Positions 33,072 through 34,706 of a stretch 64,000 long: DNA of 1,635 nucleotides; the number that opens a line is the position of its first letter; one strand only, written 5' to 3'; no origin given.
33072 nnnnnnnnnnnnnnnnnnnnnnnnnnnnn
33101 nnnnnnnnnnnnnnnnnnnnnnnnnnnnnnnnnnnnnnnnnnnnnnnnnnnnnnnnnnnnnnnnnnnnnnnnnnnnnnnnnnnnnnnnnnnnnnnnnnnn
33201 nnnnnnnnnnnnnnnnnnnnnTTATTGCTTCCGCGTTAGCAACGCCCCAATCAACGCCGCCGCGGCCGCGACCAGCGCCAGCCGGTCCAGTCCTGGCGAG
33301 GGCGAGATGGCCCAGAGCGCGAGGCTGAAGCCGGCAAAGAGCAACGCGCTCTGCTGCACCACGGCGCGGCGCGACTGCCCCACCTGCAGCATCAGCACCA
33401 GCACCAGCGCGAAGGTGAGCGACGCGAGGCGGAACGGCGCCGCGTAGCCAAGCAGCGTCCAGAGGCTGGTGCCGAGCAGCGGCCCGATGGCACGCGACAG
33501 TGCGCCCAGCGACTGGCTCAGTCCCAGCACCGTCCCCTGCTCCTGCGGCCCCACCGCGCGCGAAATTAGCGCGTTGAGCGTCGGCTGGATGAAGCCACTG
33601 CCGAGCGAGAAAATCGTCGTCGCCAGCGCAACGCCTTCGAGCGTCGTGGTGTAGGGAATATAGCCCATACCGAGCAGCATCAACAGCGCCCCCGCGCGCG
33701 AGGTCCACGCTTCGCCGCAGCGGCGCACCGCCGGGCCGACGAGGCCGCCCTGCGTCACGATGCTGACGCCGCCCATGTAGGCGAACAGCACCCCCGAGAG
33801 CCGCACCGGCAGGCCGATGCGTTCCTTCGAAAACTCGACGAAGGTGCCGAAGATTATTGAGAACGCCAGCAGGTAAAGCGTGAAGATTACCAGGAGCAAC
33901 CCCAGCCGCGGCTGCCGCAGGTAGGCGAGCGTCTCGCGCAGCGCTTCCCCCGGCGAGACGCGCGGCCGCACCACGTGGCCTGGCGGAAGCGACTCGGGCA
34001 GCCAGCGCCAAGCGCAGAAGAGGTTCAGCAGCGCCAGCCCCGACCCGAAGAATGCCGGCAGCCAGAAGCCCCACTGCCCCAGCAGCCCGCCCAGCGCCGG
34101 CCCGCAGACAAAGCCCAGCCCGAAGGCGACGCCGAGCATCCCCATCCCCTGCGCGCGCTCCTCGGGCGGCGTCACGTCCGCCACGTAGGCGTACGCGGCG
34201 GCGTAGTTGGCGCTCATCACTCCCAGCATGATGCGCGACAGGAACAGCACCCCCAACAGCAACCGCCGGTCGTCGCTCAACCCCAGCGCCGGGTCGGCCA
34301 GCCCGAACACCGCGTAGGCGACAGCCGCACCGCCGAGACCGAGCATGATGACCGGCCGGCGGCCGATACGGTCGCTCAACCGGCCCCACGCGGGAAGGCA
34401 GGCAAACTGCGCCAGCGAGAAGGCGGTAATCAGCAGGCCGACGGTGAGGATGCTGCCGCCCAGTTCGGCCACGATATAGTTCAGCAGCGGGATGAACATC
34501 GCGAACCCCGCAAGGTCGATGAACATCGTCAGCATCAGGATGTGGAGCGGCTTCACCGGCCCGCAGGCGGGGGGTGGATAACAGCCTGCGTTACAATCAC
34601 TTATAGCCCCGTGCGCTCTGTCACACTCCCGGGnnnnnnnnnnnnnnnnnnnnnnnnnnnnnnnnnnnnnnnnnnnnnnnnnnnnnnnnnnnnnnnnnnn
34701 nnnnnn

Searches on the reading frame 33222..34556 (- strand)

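Call 15: search_protein_families(library=pfam, proteins=[window:33222-34556:-], max_evalue=0.00001)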
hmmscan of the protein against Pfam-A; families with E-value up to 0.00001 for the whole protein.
window:33222-34556:- (444 aa): 4 families
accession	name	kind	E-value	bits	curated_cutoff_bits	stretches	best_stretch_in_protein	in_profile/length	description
PF07690.21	MFS_1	-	2.9e-55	188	33.4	1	7-359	1-347/347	Major Facilitator Superfamily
PF12832.13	MFS_1_like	-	1.9e-10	40.8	25.2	1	6-161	216-363/373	MFS_1 like family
PF00083.30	Sugar_tr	-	2.3e-06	27.2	22.3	1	6-183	258-435/452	Sugar (and other) transporter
PF05977.19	MFS_3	-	2.7e-06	26.6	27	0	309-416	106-213/524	Transmembrane secretion effector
